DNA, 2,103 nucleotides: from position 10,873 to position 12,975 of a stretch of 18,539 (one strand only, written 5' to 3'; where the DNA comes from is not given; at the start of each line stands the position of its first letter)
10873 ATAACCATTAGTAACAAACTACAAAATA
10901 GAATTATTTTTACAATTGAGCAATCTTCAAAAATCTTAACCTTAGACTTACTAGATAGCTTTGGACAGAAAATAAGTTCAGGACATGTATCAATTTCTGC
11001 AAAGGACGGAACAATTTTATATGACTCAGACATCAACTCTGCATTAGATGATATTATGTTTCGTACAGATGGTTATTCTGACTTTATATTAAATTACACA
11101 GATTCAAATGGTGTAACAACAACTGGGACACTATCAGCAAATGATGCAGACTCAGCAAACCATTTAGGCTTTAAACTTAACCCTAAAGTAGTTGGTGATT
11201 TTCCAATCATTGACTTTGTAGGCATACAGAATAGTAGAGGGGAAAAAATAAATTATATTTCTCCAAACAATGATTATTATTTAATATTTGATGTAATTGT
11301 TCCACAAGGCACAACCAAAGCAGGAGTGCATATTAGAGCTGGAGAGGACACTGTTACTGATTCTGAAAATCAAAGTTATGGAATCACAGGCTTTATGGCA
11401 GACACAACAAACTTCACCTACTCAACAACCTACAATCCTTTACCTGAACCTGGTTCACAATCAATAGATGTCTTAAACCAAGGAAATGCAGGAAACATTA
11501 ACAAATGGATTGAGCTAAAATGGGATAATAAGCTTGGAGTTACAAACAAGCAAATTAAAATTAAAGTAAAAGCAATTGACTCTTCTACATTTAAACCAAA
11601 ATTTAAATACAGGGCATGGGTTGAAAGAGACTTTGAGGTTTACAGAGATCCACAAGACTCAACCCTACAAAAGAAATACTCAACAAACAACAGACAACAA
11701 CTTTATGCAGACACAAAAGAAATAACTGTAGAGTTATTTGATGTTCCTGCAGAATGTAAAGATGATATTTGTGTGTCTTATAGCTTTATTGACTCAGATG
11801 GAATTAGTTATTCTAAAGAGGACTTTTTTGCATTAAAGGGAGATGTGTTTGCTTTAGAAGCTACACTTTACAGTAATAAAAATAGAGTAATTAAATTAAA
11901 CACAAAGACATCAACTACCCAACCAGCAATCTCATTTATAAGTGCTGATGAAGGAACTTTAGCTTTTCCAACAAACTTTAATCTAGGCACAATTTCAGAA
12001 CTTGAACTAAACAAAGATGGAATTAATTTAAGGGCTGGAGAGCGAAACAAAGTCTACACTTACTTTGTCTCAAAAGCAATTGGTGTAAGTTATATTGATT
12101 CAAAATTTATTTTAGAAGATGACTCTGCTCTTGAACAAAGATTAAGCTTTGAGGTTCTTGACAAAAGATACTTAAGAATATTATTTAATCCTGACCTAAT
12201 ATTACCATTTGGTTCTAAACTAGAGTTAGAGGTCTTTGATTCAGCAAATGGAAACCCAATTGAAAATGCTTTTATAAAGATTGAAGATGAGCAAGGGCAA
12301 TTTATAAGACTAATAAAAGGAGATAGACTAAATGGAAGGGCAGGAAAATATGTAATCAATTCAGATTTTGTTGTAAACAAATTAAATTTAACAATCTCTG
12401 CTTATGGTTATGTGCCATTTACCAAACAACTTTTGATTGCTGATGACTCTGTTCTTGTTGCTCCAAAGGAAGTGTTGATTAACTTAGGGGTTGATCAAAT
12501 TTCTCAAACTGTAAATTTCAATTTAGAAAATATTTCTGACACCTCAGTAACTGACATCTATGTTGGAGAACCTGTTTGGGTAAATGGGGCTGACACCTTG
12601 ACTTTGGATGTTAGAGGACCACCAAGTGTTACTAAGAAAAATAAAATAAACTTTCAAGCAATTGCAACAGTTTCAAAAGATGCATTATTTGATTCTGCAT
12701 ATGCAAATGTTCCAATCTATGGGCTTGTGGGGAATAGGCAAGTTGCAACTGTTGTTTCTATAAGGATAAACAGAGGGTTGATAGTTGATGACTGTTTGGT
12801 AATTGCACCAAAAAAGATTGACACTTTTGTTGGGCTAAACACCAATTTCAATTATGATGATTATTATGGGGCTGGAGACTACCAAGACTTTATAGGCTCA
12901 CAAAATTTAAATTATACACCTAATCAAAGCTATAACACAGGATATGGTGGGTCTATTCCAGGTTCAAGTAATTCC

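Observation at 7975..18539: Candidate co-directional surface-apparatus locus: regulator, small membrane protein, giant protein and pilin-like protein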

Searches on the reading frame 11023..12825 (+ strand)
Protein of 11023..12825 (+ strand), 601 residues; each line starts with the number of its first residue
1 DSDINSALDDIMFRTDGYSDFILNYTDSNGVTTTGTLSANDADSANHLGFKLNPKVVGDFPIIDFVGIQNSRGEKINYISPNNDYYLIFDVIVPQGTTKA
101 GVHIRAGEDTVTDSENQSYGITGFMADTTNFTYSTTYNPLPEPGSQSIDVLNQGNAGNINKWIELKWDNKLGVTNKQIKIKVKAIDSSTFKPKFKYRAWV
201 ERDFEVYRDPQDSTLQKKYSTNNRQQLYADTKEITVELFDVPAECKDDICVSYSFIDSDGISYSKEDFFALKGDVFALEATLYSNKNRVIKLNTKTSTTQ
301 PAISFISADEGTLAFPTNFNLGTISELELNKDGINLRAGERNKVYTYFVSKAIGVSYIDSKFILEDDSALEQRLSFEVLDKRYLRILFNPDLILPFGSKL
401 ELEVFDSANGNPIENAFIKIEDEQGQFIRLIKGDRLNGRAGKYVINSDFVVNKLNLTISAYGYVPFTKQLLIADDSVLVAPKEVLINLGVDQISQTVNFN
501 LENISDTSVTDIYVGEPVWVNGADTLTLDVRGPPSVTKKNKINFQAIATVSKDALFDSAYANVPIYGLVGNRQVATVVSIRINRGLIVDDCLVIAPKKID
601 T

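Call 98: predict_structure(alignment_id=A9)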
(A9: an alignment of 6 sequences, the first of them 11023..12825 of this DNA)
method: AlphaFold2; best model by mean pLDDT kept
length: 601 residues; sequences in the alignment: 6
mean_pLDDT: 75.7   pTM: 0.53
mean pLDDT of the five models: 75.7, 73.8, 73.0, 72.9, 71.4
residues with pLDDT >= 90: 120; 70-90: 305; 50-70: 112; < 50: 64
segments of 3 or more residues with pLDDT < 50: 1-3, 5-8, 53-56, 126-158, 588-601
pLDDT, mean of each block of 10 residues (from residue 1): 47 67 63 70 69 56 82 71 78 79 74 52 53 39 29 40 69 63 70 84 83 75 65 78 71 86 85 88 83 79 55 67 66 80 84 86 82 89 93 88 94 92 88 83 88 91 91 88 87 90 92 83 84 92 93 82 90 89 65 46 46
secondary structure, 60 per line:
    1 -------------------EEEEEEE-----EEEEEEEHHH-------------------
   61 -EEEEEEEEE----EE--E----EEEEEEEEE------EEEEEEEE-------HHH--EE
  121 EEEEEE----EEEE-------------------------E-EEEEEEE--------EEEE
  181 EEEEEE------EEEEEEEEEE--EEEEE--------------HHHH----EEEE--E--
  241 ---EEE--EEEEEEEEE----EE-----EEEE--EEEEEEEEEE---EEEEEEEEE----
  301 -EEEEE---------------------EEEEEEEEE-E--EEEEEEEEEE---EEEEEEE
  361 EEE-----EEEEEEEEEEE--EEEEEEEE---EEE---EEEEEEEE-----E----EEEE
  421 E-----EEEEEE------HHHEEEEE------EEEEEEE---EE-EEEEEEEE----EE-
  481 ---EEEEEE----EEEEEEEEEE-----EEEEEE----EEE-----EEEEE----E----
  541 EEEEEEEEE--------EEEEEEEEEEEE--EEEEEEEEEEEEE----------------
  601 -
elements in order: E20-26 E32-38 E62-70 E84-92 E99-106 E119-126 E131-134 E162-168 E177-186 E193-202 E205-209 H224-227 E232-235 E244-246 E249-257 E269-272 E275-284 E288-296 E302-306 E328-336 E341-350 E354-363 E369-379 E382-389 E393-395 E399-406 E417-421 E427-432 E442-446 E453-459 E466-473 E484-489 E494-503 E509-514 E519-521 E527-531 E541-549 E558-569 E572-584

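Call 100: fold_search(model_id=the predicted structure, library=pdb)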
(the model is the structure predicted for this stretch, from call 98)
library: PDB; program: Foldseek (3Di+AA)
matches with E <= 10: 1648; with E <= 0.001: 320
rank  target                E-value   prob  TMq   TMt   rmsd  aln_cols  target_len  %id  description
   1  9ijj_P                9.4e-13  1.00  0.15  0.15  28.1       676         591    8  In situ structure of the central apparatus in mouse sperm axoneme. (released 2025-06-04)
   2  4rtd                  1.2e-12  1.00  0.15  0.09  33.5       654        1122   10  Escherichia coli alpha-2-macroglobulin activated by porcine elastase (released 2015-07-15)
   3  4u4j                  2.1e-11  1.00  0.15  0.07  31.9       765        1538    9  Crystal structure of Salmonella alpha-2-macroglobulin mutant Y1175G (released 2014-09-17)
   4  7sqc_2B               2.3e-11  1.00  0.16  0.14  27.5       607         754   10  Ciliary C1 central pair apparatus isolated from Chlamydomonas reinhardtii (released 2022-04-13)
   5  8beg_B                4.2e-11  1.00  0.18  0.17  26.1       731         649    9  Structure of Ig-like domains from PrgB (released 2022-11-30)
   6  5a42                  4.6e-11  1.00  0.15  0.07  28.8       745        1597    8  Cryo-EM single particle 3D reconstruction of the native conformation of E. coli alpha-2-macroglobulin (ECAM) (released 2015-07-29)
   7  9ijj_h                1.2e-10  1.00  0.14  0.08  27.0       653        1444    9  In situ structure of the central apparatus in mouse sperm axoneme. (released 2025-06-04)
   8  4u48                  1.7e-10  1.00  0.15  0.07  32.0       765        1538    9  Crystal structure of Salmonella alpha-2-macroglobulin (released 2014-09-17)
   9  8beg_A                1.9e-10  1.00  0.18  0.16  26.6       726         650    9  Structure of Ig-like domains from PrgB (released 2022-11-30)
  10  9ijj_4I               4.6e-10  1.00  0.14  0.04  29.7       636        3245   10  In situ structure of the central apparatus in mouse sperm axoneme. (released 2025-06-04)
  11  7sqc_2A               5.2e-10  1.00  0.16  0.13  27.8       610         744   10  Ciliary C1 central pair apparatus isolated from Chlamydomonas reinhardtii (released 2022-04-13)
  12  7som_D                7.3e-10  1.00  0.17  0.08  20.8       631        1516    7  Ciliary C2 central pair apparatus isolated from Chlamydomonas reinhardtii (released 2022-04-13)
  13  7sqc_O0               8.4e-10  1.00  0.16  0.10  24.8       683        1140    8  Ciliary C1 central pair apparatus isolated from Chlamydomonas reinhardtii (released 2022-04-13)
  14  4aq1_A                8.8e-10  1.00  0.13  0.11  32.4       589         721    8  Structure of the SbsB S-layer protein of Geobacillus stearothermophilus PV72p2 in complex with nanobody KB6 (released 2012-06-13)
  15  9ijj_C                1.1e-09  1.00  0.16  0.11  19.9       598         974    7  In situ structure of the central apparatus in mouse sperm axoneme. (released 2025-06-04)
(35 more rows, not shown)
